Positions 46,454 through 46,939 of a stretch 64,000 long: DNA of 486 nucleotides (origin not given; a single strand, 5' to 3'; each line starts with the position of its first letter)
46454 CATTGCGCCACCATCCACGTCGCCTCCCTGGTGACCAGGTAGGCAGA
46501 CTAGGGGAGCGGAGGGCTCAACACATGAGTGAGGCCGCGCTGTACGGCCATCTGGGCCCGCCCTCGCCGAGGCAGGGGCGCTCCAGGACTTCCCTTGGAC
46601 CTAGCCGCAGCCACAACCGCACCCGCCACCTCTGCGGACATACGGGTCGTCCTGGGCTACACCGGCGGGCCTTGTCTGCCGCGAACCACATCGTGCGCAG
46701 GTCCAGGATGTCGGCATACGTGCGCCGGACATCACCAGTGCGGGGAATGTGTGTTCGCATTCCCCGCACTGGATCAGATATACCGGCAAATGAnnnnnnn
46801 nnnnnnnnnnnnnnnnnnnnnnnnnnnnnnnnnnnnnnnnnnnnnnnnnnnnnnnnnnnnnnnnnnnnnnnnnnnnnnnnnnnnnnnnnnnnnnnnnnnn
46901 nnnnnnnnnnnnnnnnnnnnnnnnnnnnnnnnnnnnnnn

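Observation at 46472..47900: EaCoMT-like gene is followed by a zinc-ribbon ORF, not by alkene monooxygenase genes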

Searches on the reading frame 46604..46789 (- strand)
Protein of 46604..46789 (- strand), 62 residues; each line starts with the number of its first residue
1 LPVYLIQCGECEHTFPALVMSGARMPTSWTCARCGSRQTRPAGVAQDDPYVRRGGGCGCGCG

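Call 7: search_protein_families(library=pfam, proteins=[window:46604-46789:-], max_evalue=0.01)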
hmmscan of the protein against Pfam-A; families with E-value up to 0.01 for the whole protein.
window:46604-46789:- (62 aa): 1 family
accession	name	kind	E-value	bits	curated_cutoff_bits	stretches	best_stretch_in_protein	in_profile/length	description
PF09723.15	Zn_ribbon_8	-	7.3e-07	29.5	34.4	1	1-39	1-37/41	Zinc ribbon domain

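Call 9: search_protein_families(library=ncbifam, proteins=[window:46604-46789:-], max_evalue=0.001)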
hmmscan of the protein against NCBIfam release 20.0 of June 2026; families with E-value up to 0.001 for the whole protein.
window:46604-46789:- (62 aa): 1 family
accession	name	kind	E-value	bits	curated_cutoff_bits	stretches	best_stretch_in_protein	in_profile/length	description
TIGR02605.1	CxxC_CxxC_SSSS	subfamily_domain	4.8e-05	23.3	31.3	1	1-40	1-38/52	FmdB family zinc ribbon protein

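Call 54: search_solved_structures(query=A3, max_evalue=10, show_alignments=2)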
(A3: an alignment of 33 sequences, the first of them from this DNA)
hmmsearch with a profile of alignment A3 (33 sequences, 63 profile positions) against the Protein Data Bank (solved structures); distinct sequences matched with E-value up to 10: 48.
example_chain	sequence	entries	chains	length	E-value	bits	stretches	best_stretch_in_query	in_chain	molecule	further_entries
2dmi_A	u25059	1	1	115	0.047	16.9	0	6-19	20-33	Teashirt homolog 3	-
2pvx_A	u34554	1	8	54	0.052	16.8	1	24-40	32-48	Rubredoxin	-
1brf_A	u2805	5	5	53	0.082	16.2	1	24-41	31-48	PROTEIN (RUBREDOXIN) | RUBREDOXIN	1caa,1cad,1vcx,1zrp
9zdp_A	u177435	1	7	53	0.088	16.1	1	23-40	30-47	Rubredoxin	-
1bq8_A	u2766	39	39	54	0.091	16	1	24-41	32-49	PROTEIN (RUBREDOXIN) | Rubredoxin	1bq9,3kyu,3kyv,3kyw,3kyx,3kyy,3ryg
1t9o_A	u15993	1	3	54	0.15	15.3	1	25-44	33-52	Rubredoxin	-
7a9a_A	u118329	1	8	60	0.15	15.3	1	7-41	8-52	Rubredoxin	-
2pya_A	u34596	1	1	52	0.17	15.1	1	25-41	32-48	Rubredoxin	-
2m6o_A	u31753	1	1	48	0.25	14.6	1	12-42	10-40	Uncharacterized protein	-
2miq_A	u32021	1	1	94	0.3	14.4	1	6-39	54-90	Lysine-specific demethylase lid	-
1smm_A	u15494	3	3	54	0.3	14.4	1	25-43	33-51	Rubredoxin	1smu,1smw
9jfo_A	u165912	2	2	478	0.32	14.3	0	27-43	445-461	LaTranC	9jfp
1rdv_A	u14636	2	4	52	0.32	14.3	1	24-40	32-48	RUBREDOXIN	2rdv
2i13_A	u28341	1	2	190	0.34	14.2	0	7-37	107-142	Aart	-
2kn9_A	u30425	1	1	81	0.34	14.2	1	7-41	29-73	Rubredoxin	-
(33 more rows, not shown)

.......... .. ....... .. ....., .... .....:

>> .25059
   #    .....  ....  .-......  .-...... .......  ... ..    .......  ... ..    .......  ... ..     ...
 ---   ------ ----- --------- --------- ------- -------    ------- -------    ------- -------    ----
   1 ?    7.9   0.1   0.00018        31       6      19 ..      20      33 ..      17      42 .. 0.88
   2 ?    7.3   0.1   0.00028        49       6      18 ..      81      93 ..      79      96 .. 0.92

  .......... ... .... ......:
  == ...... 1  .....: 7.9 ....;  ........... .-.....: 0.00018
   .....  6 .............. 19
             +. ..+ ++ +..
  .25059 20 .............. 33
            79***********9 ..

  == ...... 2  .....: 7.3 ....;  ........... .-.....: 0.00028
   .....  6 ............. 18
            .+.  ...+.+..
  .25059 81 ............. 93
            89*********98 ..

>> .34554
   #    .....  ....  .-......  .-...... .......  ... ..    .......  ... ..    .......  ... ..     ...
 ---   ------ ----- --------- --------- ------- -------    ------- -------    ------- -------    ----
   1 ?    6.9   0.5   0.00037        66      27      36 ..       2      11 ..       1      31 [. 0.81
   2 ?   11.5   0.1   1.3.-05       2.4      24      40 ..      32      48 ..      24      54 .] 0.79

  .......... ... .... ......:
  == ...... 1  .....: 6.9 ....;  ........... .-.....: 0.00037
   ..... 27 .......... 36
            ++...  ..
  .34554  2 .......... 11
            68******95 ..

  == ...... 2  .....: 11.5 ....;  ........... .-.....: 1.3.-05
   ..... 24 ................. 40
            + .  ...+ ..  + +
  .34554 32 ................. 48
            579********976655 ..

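Call 68: find_homologous_proteins(query=A3, max_evalue=0.001)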
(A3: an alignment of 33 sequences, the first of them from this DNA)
Query A3 (33 sequences) (62 aa, profile of the alignment): 136 proteins with E <= 0.001 among 858 candidates; the best 120 are listed.
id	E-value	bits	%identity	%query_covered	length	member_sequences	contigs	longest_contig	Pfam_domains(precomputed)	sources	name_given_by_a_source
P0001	5.7e-24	102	48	77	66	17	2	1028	PF08274.18,PF09723.16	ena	-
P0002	2.1e-23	100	39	95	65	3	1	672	PF09723.16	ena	-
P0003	2.7e-23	99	40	81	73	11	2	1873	PF09723.16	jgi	jgi:predicted nucleic acid-binding Zn ribbon protein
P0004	3.5e-23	99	39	98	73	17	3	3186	PF09723.16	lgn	-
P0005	3.6e-23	99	42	98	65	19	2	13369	PF14311.13,PF09723.16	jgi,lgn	jgi:predicted nucleic acid-binding Zn ribbon protein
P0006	4.6e-23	99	34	98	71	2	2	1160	PF09723.16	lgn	-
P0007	4.9e-23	99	40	98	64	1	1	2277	-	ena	-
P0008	4.9e-23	99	42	69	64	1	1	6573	PF09723.16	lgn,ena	-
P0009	6.1e-23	98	40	97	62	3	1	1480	PF08274.18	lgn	-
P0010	7.0e-23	98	38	95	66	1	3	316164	PF09723.16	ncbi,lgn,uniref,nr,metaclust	ncbi:hypothetical protein Xaut_4866 (plasmid) [Xanthobacter versatilis]|uniref:Zinc ribbon domain-co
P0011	8.5e-23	98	37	97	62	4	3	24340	-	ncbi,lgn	-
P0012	9.7e-23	98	39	100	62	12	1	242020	PF09723.16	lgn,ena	-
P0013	1.1e-22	98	40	95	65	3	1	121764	PF09723.16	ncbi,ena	-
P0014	1.1e-22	98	45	65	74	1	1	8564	PF09723.16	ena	-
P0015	1.3e-22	97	37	98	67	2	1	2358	PF09723.16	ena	-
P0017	1.4e-22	97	39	98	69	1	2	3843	PF09723.16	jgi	jgi:ribosomal protein L37AE/L43A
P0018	1.5e-22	97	46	98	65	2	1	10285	PF09723.16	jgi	jgi:hypothetical protein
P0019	1.5e-22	97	35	87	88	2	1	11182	PF09723.16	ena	-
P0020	1.6e-22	97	42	95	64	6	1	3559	PF09723.16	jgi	-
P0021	1.7e-22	97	39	87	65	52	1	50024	PF09723.16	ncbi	-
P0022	2.7e-22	96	41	98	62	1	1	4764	PF09723.16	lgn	-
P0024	4.2e-22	96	44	95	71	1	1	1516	PF09723.16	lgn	-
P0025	5.1e-22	95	45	65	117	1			PF09723.16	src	-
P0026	6.4e-22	95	38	81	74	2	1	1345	PF09723.16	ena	-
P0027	7.5e-22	95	46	90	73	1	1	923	PF09723.16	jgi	jgi:hypothetical protein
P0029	8.5e-22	95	40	95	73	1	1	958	PF09723.16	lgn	-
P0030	8.6e-22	95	32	81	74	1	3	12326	PF09723.16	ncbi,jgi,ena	-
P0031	9.3e-22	95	39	98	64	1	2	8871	PF09723.16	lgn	-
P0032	9.5e-22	95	35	87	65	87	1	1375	PF09723.16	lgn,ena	-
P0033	1.0e-21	94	38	97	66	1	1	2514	PF09723.16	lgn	-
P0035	1.2e-21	94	49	69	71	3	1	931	PF09723.16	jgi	-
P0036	1.6e-21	94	47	98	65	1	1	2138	PF09723.16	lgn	-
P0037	1.8e-21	94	44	73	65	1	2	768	PF08274.18,PF09723.16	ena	-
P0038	1.8e-21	94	39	95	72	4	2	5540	PF09723.16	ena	-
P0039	2.0e-21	93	40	81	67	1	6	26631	PF09723.16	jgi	jgi:DNA-directed RNA polymerase subunit RPC12/RpoP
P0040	2.3e-21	93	39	98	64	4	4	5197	PF09723.16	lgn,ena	-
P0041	2.6e-21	93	48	87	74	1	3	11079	PF09723.16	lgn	-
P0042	2.6e-21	93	37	89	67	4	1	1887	PF09723.16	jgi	jgi:C4-type Zn-finger protein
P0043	2.8e-21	93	40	81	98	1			PF09723.16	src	-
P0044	2.8e-21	93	34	98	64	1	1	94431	PF09723.16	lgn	-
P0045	2.9e-21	93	41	100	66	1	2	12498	PF09723.16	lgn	-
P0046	3.2e-21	93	39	81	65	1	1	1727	PF09723.16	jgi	jgi:transcription elongation factor Elf1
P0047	3.8e-21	93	40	95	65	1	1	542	PF09723.16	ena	-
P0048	3.9e-21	93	39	98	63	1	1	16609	PF09723.16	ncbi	-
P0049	3.9e-21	93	39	98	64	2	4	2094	PF09723.16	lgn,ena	-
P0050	3.9e-21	93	35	98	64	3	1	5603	PF09723.16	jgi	jgi:putative FmdB family regulatory protein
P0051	3.9e-21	93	43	68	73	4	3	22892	PF09723.16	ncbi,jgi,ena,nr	ncbi:MAG TPA: zinc ribbon domain-containing protein [Methylococcaceae bacterium]|nr:zinc ribbon doma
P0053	4.0e-21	93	37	98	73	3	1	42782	PF09723.16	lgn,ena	-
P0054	4.4e-21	92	45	65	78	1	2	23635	PF09723.16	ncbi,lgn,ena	-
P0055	4.8e-21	92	44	66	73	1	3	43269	PF09723.16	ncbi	-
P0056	5.1e-21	92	42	95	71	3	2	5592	PF09723.16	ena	-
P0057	5.4e-21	92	40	98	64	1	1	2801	PF09723.16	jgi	jgi:uncharacterized protein YlaI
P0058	5.8e-21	92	39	87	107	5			PF09723.16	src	-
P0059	6.5e-21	92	31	95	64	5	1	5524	PF09723.16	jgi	jgi:hypothetical protein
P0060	6.6e-21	92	35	95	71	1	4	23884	PF09723.16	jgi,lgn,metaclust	metaclust:\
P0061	6.7e-21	92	46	60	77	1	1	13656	PF09723.16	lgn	-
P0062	6.8e-21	92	40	98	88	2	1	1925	PF09723.16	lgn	-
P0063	7.3e-21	92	40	98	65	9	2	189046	PF09723.16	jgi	jgi:hypothetical protein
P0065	9.5e-21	91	49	66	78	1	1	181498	PF09723.16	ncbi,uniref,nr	ncbi:hypothetical protein BSZ19_35505 [Bradyrhizobium japonicum]|uniref:Uncharacterized protein n=1 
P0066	1.1e-20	91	35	89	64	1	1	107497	PF09723.16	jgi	jgi:hypothetical protein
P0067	1.1e-20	91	39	98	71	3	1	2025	PF09723.16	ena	-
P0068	1.2e-20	91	41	98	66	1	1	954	PF09723.16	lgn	-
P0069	1.2e-20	91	37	98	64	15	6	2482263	PF09723.16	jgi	jgi:putative FmdB family regulatory protein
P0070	1.2e-20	91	33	98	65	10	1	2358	PF09723.16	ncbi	-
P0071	1.3e-20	91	38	98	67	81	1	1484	PF09723.16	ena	-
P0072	1.3e-20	91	37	95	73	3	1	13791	PF09723.16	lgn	-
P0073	1.3e-20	91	47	85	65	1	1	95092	PF09723.16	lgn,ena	-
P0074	1.4e-20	91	34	66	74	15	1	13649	PF09723.16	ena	-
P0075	1.8e-20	90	37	95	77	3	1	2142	PF09723.16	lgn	-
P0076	2.1e-20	90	38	95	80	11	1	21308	PF09723.16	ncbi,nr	ncbi:MAG: hypothetical protein HC875_08485 [Anaerolineales bacterium]|nr:hypothetical protein [Anaer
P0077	2.1e-20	90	38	98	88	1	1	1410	PF09723.16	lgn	-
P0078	2.8e-20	90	44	81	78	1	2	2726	PF09723.16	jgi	-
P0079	2.9e-20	90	37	92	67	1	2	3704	PF09723.16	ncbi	ncbi:MAG: FmdB family zinc ribbon protein [Gammaproteobacteria bacterium]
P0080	3.6e-20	89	36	98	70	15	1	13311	PF09723.16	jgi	jgi:putative FmdB family regulatory protein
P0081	3.6e-20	89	39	98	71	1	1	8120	PF09723.16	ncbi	ncbi:MAG: zinc ribbon domain-containing protein [Gammaproteobacteria bacterium]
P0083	4.3e-20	89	41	82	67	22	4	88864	PF09723.16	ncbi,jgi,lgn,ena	-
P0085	4.6e-20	89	38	98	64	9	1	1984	PF09723.16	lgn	-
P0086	4.8e-20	89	45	65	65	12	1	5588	PF09723.16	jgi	jgi:rubrerythrin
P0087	5.4e-20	89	41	98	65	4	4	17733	PF09723.16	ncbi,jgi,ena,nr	ncbi:MAG TPA: hypothetical protein DIC31_01175 [Rhizobiales bacterium]|jgi:transcription elongation 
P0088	6.6e-20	89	50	100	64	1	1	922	PF09723.16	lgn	-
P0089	7.3e-20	88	43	65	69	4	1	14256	PF09723.16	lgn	-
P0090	9.7e-20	88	41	98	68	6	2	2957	PF09723.16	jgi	jgi:rubrerythrin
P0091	1.0e-19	88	43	56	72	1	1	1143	PF09723.16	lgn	-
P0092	1.1e-19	88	40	65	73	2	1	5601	PF09723.16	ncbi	ncbi:MAG: FmdB family zinc ribbon protein [Gammaproteobacteria bacterium]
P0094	1.2e-19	88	39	98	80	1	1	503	PF09723.16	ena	-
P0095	1.3e-19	88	31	98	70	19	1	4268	PF09723.16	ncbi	ncbi:MAG: zinc ribbon domain-containing protein [Methylococcaceae bacterium]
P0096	1.4e-19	88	38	97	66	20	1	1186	PF09723.16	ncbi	-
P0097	1.6e-19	87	45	65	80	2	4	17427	PF09723.16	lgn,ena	-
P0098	1.6e-19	87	46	81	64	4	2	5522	PF09723.16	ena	-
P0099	1.8e-19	87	39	66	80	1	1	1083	PF09723.16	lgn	-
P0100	1.8e-19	87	46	60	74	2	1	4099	PF09723.16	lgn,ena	-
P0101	1.8e-19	87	38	98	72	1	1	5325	PF09723.16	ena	-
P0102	2.2e-19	87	39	66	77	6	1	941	PF09723.16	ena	-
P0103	2.5e-19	87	36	89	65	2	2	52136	PF09723.16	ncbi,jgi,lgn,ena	-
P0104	3.8e-19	86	45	98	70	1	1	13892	PF09723.16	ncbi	ncbi:MAG: FmdB family zinc ribbon protein [Gammaproteobacteria bacterium]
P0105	4.0e-19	86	35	98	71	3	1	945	PF09723.16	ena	-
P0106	4.3e-19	86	31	98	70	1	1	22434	PF09723.16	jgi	jgi:putative FmdB family regulatory protein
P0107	5.0e-19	86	43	98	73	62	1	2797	PF09723.16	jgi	jgi:hypothetical protein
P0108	5.3e-19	86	33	98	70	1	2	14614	PF09723.16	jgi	jgi:putative FmdB family regulatory protein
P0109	6.7e-19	85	43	56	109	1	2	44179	PF09723.16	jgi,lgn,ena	jgi:hypothetical protein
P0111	7.0e-19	85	33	98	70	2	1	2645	PF09723.16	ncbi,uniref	ncbi:FmdB family zinc ribbon protein [Methyloglobulus sp.]|uniref:FmdB family zinc ribbon protein n=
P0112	8.6e-19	85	39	66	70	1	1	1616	PF09723.16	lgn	-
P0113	1.0e-18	85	38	98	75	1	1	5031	PF09723.16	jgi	jgi:predicted nucleic acid-binding Zn ribbon protein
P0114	1.2e-18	85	34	98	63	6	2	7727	PF09723.16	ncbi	ncbi:MAG: hypothetical protein ACXWTN_05465 [Methylosarcina sp.]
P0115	1.9e-18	84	37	98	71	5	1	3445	PF09723.16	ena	-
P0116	3.2e-18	83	33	98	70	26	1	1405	PF09723.16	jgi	jgi:rubrerythrin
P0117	4.6e-18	83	33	98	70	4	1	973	PF09723.16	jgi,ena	-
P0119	1.1e-17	82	35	98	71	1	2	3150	PF09723.16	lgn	-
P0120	1.2e-17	81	33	81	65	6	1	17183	PF09723.16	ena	-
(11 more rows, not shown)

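Call 75: predict_structure(alignment_id=A5)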
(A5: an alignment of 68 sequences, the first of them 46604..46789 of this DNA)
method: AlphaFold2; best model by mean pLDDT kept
length: 62 residues; sequences in the alignment: 68
mean_pLDDT: 80.7   pTM: 0.57
mean pLDDT of the five models: 80.7, 78.0, 77.7, 77.4, 74.0
residues with pLDDT >= 90: 28; 70-90: 18; 50-70: 11; < 50: 5
segments of 3 or more residues with pLDDT < 50: 53-55
pLDDT, mean of each block of 10 residues (from residue 1): 91 91 88 94 73 52 52
secondary structure, 60 per line:
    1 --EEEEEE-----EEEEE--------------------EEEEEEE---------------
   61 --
elements in order: E3-8 E14-18 E39-45

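Call 78: fold_search(model_id=the predicted structure, library=pdb)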
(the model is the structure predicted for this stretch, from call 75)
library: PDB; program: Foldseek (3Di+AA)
matches with E <= 10: 376; with E <= 0.001: 0
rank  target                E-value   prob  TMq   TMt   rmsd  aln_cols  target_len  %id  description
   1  4ywl_A                3.0e-02  1.00  0.55  0.15  12.9        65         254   20  Pyrococcus furiosus MCM N-terminal domain F179A point mutant pentameric ring (released 2015-09-23)
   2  4ywm_A                4.4e-02  0.99  0.55  0.15  13.0        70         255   20  Pyrococcus furiosus MCM N-terminal domain beta-turn triple mutant pentameric ring (released 2015-09-23)
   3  4pog_G                5.0e-02  1.00  0.53  0.15   3.2        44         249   20  MCM-ssDNA co-crystal structure (released 2014-04-09)
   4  4pof_A                5.6e-02  1.00  0.53  0.15   3.2        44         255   20  PfMCM N-terminal domain without DNA (released 2014-04-09)
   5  5iy0_A                5.6e-02  1.00  0.51  0.14   3.3        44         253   20  PfMCM N-terminal domain double hexamer (released 2016-07-13)
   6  4ywm_F                9.4e-02  1.00  0.52  0.14   3.3        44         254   20  Pyrococcus furiosus MCM N-terminal domain beta-turn triple mutant pentameric ring (released 2015-09-23)
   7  8q67_D                1.2e-01  0.90  0.47  0.06  13.9        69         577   19  Crystal structure of a homohexameric MCM from M. acidophilum (released 2025-03-12)
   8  9e2y_4                1.3e-01  0.77  0.41  0.06   5.5        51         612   22  Cryo-EM structure of yeast CMG helicase stalled at G4-containing DNA template, state 3 (released 2025-03-26)
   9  8q67_C                1.4e-01  0.85  0.47  0.06  14.0        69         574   19  Crystal structure of a homohexameric MCM from M. acidophilum (released 2025-03-12)
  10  8x7t_D                1.8e-01  0.82  0.43  0.05   4.7        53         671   21  MCM in the Apo state. (released 2024-01-17)
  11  8q67_B                2.3e-01  0.84  0.43  0.06   4.8        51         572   16  Crystal structure of a homohexameric MCM from M. acidophilum (released 2025-03-12)
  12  1ltl_A                2.3e-01  0.80  0.43  0.14   4.3        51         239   22  THE DODECAMER STRUCTURE OF MCM FROM ARCHAEAL M. THERMOAUTOTROPHICUM (released 2003-05-27)
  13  1ltl_E                2.3e-01  0.80  0.43  0.14   4.3        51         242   22  THE DODECAMER STRUCTURE OF MCM FROM ARCHAEAL M. THERMOAUTOTROPHICUM (released 2003-05-27)
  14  8x7t_B                2.4e-01  0.90  0.48  0.06   4.3        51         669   20  MCM in the Apo state. (released 2024-01-17)
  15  8q67_A                2.4e-01  0.80  0.48  0.06  14.1        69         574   19  Crystal structure of a homohexameric MCM from M. acidophilum (released 2025-03-12)
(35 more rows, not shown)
